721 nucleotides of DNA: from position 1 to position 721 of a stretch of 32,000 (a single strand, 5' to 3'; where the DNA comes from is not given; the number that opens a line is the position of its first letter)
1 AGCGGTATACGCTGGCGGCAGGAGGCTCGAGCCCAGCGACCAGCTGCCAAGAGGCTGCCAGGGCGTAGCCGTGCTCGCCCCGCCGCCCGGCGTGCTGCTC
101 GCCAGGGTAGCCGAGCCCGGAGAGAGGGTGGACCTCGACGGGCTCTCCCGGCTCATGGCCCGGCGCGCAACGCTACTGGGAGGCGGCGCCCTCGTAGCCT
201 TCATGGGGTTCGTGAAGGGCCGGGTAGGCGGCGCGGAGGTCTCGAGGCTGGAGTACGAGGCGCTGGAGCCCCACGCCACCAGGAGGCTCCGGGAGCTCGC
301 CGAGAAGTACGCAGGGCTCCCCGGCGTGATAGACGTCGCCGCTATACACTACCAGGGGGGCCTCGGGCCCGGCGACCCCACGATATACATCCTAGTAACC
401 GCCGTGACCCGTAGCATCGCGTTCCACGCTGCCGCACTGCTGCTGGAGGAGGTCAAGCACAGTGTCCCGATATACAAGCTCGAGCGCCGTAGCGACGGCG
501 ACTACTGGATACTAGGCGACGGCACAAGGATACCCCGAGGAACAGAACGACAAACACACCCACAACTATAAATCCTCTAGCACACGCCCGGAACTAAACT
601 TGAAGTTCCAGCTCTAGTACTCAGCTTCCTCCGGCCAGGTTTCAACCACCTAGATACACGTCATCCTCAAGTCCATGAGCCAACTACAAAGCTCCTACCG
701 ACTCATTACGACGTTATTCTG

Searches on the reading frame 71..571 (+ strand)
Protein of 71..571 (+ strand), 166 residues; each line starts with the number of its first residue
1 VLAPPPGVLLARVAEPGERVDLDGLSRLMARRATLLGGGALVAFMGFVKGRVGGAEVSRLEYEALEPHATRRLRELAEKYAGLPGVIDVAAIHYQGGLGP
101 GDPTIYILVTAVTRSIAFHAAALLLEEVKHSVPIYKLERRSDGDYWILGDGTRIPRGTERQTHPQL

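Call 4: search_protein_families(library=pfam, proteins=[window:71-571:+], max_evalue=1)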
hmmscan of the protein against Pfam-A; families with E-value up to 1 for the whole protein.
window:71-571:+ (166 aa): 1 family
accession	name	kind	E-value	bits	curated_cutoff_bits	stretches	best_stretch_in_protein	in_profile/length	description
PF02391.22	MoaE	-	5.1e-20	72.2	23.4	1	37-130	19-113/114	MoaE protein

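Call 38: find_related_loci(query=window:71-571:+, collection=genome_contigs, flank=10000)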
Query window:71-571:+ (166 aa) in genome_contigs; peptide patterns used: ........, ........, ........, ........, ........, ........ (x = any residue, [..] = any of these).
600 stretches matched a pattern (row limit reached: there are more); 2 encode a relative of the query (tblastn E <= 1e-3); 2 distinct loci.
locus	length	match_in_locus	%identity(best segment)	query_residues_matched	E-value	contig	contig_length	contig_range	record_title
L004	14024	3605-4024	54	9-148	2e-40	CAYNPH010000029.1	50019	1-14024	MAG TPA_asm: uncultured Desulfurococcaceae archaeon isolate binchicken_co219_317 genome assembly, contig: k141_1460684,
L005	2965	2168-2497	39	38-147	1e-17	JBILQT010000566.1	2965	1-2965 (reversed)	MAG: Sandaracinaceae bacterium isolate ME2018-06-07_3300034013_group8_bin51 Rohwer_bin1494_scaffold_31352_c1, whole geno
